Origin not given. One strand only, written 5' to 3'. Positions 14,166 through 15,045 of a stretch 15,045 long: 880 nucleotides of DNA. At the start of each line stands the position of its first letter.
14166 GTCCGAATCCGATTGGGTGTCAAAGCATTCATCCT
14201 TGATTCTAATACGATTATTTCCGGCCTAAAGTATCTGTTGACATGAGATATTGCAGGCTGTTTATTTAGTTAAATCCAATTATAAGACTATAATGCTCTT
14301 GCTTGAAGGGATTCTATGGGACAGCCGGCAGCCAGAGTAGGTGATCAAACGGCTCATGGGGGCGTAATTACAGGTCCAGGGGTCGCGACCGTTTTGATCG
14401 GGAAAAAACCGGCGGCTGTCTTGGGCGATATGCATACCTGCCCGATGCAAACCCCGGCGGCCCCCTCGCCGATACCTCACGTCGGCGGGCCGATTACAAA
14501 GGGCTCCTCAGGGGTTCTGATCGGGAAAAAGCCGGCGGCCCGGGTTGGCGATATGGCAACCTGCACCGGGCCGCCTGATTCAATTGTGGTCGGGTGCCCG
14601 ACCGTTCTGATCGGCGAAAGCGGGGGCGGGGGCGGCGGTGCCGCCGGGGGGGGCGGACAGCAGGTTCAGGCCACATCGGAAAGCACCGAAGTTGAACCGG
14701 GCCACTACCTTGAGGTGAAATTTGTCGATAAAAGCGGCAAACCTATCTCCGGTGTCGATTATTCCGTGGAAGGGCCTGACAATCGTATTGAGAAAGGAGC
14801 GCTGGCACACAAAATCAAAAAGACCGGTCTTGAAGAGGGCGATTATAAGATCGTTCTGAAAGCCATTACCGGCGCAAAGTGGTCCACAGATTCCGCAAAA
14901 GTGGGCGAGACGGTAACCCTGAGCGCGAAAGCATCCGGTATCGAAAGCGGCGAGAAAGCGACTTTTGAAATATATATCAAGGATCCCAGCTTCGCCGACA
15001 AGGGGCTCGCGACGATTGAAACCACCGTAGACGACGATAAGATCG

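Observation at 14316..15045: Unannotated PAAR spike-tip gene with C-terminal extension at the window edge, with no T6SS or eCIS genes in sight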

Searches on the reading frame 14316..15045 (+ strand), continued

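Call 98: fold_search(model_id=the predicted structure, library=pdb)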
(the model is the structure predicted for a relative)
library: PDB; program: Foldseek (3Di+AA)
matches with E <= 10: 1574; with E <= 0.001: 0
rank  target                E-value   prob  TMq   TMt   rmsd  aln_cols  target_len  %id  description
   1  6qd6_B                4.0e-02  0.08  0.05  0.11  24.7       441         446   10  Molecular scaffolds expand the nanobody toolkit for cryo-EM applications: crystal structure of Mb-cHopQ-Nb207 (released 2019-12-18)
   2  9dlf_A                6.2e-02  0.57  0.04  0.34  13.3       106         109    6  Arabinosyltransferase AftB in complex with Fab_B3 (released 2025-06-25)
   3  6qd6_J                7.7e-02  0.06  0.06  0.12  21.9       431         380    8  Molecular scaffolds expand the nanobody toolkit for cryo-EM applications: crystal structure of Mb-cHopQ-Nb207 (released 2019-12-18)
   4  8qu7_A                1.3e-01  0.18  0.04  0.26  12.4       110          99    7  Crystal structure of the Plasmodium falciparum Apical membrane antigen (AMA1) in complex with single domain i-body WD3 (released 2024-07-03)
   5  1wlh_A                1.6e-01  0.13  0.04  0.14  14.8       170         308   12  Molecular structure of the rod domain of Dictyostelium filamin (released 2004-10-05)
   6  4umg                  1.7e-01  0.47  0.04  0.35  12.9        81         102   11  Crystal structure of the Lin-41 filamin domain (released 2014-10-01)
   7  3v8o_B                1.7e-01  0.16  0.04  0.20  19.1       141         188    9  Human Filamin C Ig - like Domains 4 and 5 (released 2013-07-17)
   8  2yd6                  1.7e-01  0.08  0.04  0.17  18.7       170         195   10  Crystal structure of the N-terminal Ig1-2 module of Human Receptor Protein Tyrosine Phosphatase Delta (released 2011-04-13)
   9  7pa6_RRR              1.8e-01  0.13  0.05  0.18  20.0       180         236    8  JC polyomavirus VP1 in complex with scFv 27C11 (released 2023-02-08)
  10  7ur6_D                1.9e-01  0.18  0.04  0.26  13.7       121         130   10  Cryo-EM structure of SHIV-elicited, FP-directed Rhesus Fab RM6561.DH1021.14 in complex with stabilized HIV-1 Env Ce117 (released 2023-04-26)
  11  7mjs_H                2.3e-01  0.28  0.05  0.29  14.3       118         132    7  Single-Particle Cryo-EM Structure of Major Facilitator Superfamily Domain containing 2A in complex with LPC-18:3 (released 2021-06-16)
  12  5m38_A                2.4e-01  0.89  0.04  0.39   2.0        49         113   24  Structure of the TagL peptidoglycan binding domain from EAEC T6SS (released 2018-02-21)
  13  8tl4_G                2.6e-01  0.15  0.04  0.26  12.6       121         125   10  CRYO-EM STRUCTURE OF HIV-1 BG505DS-SOSIP.664 ENV TRIMER BOUND TO DJ85-e.01 FAB (released 2024-08-28)
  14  4idl                  2.6e-01  0.14  0.04  0.25  12.8       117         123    7  Low melting temperature Anti-Cholera Toxin Llama VHH domain (released 2013-02-13)
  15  3v8o_A                2.6e-01  0.14  0.04  0.20  19.1       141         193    9  Human Filamin C Ig - like Domains 4 and 5 (released 2013-07-17)
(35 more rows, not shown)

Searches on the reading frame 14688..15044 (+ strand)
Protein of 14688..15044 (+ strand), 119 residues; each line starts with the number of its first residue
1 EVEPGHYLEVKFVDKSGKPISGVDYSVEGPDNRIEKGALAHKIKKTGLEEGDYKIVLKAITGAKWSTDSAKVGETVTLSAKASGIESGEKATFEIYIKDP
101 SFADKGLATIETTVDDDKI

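Call 67: search_protein_representatives(protein=window:14688-15044:+)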
Query: 119 residues. Proteins with E-value up to 0.001 (for the whole library): 240; up to 1e-10: 70; up to 1e-30: 2. The best 150 are listed.
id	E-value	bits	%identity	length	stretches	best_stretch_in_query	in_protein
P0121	1.9e-31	124.8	47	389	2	2-119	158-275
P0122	3.7e-31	123.8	43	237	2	5-118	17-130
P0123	2.1e-27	111.7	56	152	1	1-111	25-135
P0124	2.2e-27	111.7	50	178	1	5-119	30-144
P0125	1.6e-26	108.9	43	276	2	1-118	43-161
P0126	6.8e-24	100.4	40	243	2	5-117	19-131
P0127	1.8e-23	99.1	47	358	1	4-116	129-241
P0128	2.8e-23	98.4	40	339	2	4-119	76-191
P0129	6.8e-22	94.0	39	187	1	4-118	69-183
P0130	1.2e-21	93.2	39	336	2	4-110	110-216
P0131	1.5e-21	92.8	42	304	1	5-118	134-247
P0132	2.0e-21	92.5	43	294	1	5-119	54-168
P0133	2.6e-21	92.1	43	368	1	5-119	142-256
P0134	1.6e-20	89.6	39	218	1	6-119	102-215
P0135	3.5e-20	88.5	43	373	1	5-119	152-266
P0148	1.6e-16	76.6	35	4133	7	48-109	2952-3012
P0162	4.1e-14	68.9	34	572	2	2-114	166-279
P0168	4.2e-13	65.6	35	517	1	5-117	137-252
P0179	1.1e-11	61.1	34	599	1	4-116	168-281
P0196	2.0e-10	57.0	32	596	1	5-115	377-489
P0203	1.2e-09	54.5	30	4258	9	8-79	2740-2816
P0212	5.5e-09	52.4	35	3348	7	8-86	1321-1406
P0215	7.2e-09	52.0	39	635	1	5-96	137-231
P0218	7.7e-09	51.9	32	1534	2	4-111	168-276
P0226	2.4e-08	50.3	35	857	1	3-111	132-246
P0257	5.2e-07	46.0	35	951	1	6-98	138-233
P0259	6.1e-07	45.8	37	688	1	5-118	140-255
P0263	8.4e-07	45.4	29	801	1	5-116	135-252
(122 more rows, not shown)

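Call 68: search_protein_families(library=pfam, proteins=[P0218, P0257, P0226, P0263, P0259, P0215, P0179, P0162, P0168, P0196], max_evalue=0.001)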
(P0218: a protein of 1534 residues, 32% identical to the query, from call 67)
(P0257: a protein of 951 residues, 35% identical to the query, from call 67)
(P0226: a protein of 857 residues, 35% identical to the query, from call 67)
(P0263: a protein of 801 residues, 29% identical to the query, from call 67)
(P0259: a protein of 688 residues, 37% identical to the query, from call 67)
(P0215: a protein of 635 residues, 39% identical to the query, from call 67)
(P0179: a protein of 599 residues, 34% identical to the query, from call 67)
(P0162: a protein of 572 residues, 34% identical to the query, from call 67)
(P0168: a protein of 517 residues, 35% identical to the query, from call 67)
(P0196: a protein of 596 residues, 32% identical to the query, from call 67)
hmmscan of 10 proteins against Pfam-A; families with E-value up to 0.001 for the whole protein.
P0218 (1534 aa): 2 families
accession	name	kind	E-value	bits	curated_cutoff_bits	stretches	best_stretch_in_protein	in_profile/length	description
PF05488.18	PAAR_motif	-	2.1e-09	37.9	27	1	79-131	13-51/70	PAAR motif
PF00691.25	OmpA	-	0.00073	20.3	27.2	0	595-632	28-65/98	OmpA family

P0257 (951 aa): 6 families
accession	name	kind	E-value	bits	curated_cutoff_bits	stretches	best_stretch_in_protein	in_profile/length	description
PF05488.18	PAAR_motif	-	6.9e-13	49.1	27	2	10-44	3-36/70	PAAR motif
PF00648.27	Peptidase_C2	-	4e-12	46.2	23.8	1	719-921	37-245/297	Calpain family cysteine protease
PF00691.25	OmpA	-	8e-09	36.2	27.2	1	369-431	2-66/98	OmpA family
PF13202.12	EF-hand_5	-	1.4e-05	24.8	25.9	1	614-638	1-24/25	EF hand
PF13405.12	EF-hand_6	-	0.00028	20.8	25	0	614-637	2-25/30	EF-hand domain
PF00036.39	EF-hand_1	-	0.0006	19.6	25.4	0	614-639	2-27/29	EF hand domain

P0226 (857 aa): 2 families
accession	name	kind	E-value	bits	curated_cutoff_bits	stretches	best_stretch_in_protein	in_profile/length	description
PF05488.18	PAAR_motif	-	1.8e-12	47.7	27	2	47-96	2-51/70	PAAR motif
PF01471.23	PG_binding_1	-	6.6e-10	39.5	23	1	406-441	6-40/57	Putative peptidoglycan binding domain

P0263 (801 aa): 2 families
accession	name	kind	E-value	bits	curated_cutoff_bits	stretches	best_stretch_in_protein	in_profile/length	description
PF05488.18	PAAR_motif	-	1e-12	48.5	27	2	10-44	3-36/70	PAAR motif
PF13620.12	CarboxypepD_reg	-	0.00013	22.7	32.3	0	306-356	5-56/82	Carboxypeptidase regulatory-like domain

P0259 (688 aa): 1 family
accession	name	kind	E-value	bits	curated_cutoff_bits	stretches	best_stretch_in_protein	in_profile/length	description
PF05488.18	PAAR_motif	-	2.4e-13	50.5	27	2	9-43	2-36/70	PAAR motif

P0215 (635 aa): 1 family
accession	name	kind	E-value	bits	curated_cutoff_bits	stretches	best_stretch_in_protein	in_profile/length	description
PF05488.18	PAAR_motif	-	3.6e-16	59.6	27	2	9-45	2-38/70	PAAR motif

P0179 (599 aa): 1 family
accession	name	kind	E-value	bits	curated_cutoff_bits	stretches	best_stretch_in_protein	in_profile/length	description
PF05488.18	PAAR_motif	-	2.4e-10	40.9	27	1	75-131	11-51/70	PAAR motif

P0162 (572 aa): 1 family
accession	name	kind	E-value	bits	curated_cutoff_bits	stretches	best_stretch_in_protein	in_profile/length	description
PF05488.18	PAAR_motif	-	3.6e-11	43.6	27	2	67-131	14-51/70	PAAR motif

P0168 (517 aa): 3 families
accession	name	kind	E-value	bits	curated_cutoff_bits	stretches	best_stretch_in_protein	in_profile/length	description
PF05488.18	PAAR_motif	-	2.4e-22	79.4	27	2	50-99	4-52/70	PAAR motif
PF01471.23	PG_binding_1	-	6.2e-11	42.8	23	1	457-510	3-56/57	Putative peptidoglycan binding domain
PF08823.16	PG_binding_2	-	0.00021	21.9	21.1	1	458-493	17-52/74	Putative peptidoglycan binding domain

P0196 (596 aa): 5 families
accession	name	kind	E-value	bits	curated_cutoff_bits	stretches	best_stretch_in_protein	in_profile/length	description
PF24032.1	YQBQ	-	4.9e-08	33.2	27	1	111-353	59-293/294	YQBQ-like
PF17802.7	SpaA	-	4.5e-06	27.2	23.1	0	540-584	8-56/91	Prealbumin-like fold domain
PF22759.1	E217_GP41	-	1.1e-05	25.3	27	1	60-194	58-199/279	Baseplate hub gp41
PF13620.12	CarboxypepD_reg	-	2.4e-05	25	32.3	0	538-587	5-55/82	Carboxypeptidase regulatory-like domain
PF05954.17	Phage_GPD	-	7.5e-05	22.5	30.1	0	57-343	7-302/305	Phage tail baseplate hub (GPD)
